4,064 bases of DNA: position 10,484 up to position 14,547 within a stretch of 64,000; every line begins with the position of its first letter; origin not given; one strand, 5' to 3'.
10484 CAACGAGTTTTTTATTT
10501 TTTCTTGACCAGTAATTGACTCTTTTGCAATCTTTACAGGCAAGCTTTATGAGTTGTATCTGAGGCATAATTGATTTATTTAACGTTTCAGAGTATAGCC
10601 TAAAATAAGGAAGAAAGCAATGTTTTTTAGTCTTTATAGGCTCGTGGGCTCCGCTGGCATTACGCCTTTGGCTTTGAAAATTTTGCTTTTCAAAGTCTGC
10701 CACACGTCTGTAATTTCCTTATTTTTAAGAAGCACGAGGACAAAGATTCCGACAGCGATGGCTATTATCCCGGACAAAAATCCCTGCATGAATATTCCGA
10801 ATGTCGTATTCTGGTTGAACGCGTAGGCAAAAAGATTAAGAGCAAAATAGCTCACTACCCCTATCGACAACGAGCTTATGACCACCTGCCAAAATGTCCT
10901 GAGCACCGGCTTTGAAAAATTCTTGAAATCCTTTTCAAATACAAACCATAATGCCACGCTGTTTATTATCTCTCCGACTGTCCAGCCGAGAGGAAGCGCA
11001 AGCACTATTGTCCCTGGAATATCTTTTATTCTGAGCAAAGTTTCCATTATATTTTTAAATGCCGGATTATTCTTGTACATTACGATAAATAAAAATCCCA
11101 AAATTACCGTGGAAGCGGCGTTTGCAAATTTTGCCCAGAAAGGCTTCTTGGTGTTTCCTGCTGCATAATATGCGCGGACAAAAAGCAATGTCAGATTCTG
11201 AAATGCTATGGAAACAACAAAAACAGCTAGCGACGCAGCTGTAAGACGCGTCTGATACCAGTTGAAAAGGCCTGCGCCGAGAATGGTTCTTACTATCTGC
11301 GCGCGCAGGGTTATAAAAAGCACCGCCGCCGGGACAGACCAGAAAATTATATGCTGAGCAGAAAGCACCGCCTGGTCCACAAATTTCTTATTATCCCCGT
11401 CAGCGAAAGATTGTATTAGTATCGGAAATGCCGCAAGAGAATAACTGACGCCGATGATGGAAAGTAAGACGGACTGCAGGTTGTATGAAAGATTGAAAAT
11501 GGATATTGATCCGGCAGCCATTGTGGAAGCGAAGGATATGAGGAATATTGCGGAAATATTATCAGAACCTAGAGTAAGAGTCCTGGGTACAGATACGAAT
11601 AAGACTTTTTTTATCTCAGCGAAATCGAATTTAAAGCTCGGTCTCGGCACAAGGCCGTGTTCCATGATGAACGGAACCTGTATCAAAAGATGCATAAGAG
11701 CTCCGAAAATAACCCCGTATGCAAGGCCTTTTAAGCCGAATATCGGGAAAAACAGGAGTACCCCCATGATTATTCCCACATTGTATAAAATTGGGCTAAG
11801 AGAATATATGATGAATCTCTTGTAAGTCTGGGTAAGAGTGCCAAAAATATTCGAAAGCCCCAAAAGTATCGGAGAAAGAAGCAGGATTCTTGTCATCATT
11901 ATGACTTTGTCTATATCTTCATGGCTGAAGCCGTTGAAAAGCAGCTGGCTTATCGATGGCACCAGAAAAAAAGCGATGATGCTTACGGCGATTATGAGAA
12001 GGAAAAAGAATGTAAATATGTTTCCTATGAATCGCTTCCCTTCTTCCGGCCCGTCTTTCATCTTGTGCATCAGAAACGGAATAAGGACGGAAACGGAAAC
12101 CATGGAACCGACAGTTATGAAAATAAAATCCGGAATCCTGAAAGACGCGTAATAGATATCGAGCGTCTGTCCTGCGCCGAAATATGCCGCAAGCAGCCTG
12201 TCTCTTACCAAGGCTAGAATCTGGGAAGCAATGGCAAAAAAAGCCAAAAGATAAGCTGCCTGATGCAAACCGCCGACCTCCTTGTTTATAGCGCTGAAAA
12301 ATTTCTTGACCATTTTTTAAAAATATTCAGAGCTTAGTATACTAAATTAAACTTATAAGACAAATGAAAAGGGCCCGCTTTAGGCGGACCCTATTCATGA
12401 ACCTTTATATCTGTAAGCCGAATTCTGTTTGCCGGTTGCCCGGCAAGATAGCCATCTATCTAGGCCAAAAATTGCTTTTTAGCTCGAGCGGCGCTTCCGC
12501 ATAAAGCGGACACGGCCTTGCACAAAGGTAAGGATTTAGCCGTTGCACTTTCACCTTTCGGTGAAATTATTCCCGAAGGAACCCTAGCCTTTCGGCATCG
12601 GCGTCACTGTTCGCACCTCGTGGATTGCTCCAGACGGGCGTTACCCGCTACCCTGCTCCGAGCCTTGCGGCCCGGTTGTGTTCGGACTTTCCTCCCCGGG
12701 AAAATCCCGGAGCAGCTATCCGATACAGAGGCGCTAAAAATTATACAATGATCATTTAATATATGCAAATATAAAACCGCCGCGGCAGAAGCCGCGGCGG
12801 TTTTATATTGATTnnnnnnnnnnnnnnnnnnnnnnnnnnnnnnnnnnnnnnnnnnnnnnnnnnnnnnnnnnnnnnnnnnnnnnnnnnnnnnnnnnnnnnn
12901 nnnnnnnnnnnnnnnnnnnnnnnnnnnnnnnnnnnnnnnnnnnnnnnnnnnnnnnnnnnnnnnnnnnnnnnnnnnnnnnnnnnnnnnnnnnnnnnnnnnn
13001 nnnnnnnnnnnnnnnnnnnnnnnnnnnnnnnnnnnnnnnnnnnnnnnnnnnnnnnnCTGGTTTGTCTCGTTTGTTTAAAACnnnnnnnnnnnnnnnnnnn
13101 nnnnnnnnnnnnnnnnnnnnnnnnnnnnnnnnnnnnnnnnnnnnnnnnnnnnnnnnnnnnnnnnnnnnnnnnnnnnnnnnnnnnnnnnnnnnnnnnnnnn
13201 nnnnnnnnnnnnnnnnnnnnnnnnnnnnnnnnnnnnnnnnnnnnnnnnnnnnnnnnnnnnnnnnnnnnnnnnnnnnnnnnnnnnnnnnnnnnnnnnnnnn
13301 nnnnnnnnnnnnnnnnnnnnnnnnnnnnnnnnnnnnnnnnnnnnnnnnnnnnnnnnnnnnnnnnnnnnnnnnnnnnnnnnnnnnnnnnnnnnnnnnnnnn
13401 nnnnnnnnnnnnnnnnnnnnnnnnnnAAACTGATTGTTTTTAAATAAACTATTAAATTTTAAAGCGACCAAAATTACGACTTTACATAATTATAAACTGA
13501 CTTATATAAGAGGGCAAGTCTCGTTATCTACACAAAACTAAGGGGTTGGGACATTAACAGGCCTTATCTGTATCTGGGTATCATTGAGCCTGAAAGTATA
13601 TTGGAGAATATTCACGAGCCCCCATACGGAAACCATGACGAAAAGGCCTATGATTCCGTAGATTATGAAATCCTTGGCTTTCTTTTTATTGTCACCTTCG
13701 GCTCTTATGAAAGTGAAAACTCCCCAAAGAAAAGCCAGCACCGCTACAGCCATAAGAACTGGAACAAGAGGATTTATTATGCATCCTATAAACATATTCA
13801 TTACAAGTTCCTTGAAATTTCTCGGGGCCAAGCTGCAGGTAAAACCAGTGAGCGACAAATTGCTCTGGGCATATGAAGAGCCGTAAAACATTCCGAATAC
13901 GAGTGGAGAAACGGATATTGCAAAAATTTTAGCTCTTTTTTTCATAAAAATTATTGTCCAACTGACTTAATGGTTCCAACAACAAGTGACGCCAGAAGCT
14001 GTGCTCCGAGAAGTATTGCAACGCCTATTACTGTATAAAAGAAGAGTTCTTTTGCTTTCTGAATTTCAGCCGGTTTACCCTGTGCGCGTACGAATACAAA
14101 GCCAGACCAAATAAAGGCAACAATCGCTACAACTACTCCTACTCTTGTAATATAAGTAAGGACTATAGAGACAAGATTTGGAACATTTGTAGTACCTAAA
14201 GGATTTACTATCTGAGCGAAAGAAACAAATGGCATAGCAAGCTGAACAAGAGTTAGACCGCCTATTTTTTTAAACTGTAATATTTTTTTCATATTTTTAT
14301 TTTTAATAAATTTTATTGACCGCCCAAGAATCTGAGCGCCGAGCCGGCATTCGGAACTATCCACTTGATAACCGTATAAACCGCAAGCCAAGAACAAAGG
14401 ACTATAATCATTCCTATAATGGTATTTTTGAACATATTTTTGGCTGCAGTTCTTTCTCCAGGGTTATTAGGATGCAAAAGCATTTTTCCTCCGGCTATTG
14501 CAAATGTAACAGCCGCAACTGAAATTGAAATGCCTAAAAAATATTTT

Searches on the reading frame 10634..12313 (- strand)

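Call 18: search_protein_families(library=pfam, proteins=[window:10634-12313:-], max_evalue=0.001)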
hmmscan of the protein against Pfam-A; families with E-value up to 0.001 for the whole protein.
window:10634-12313:- (559 aa): 1 family
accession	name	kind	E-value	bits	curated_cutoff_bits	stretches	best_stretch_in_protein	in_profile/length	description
PF03023.19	MurJ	-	6.2e-65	220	27.4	1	41-500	1-441/451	Lipid II flippase MurJ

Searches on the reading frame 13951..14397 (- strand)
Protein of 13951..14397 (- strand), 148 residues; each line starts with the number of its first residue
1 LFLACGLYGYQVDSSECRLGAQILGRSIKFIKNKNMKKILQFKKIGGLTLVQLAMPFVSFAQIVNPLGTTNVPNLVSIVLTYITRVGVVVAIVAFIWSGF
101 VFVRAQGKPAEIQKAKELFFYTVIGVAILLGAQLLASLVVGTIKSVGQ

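Call 85: search_protein_families(library=pfam, proteins=[window:13951-14397:-], max_evalue=0.1)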
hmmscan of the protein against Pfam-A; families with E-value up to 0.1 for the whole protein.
window:13951-14397:- (148 aa): 2 families
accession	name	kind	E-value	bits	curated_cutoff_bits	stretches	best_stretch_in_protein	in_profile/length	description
PF18895.5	T4SS_pilin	-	4.7e-08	33.4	26.6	1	71-139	4-71/71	Type IV secretion system pilin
PF04956.18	TrbC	-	6.9e-07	29.8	27.9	1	44-137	13-96/98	TrbC/VIRB2 pilin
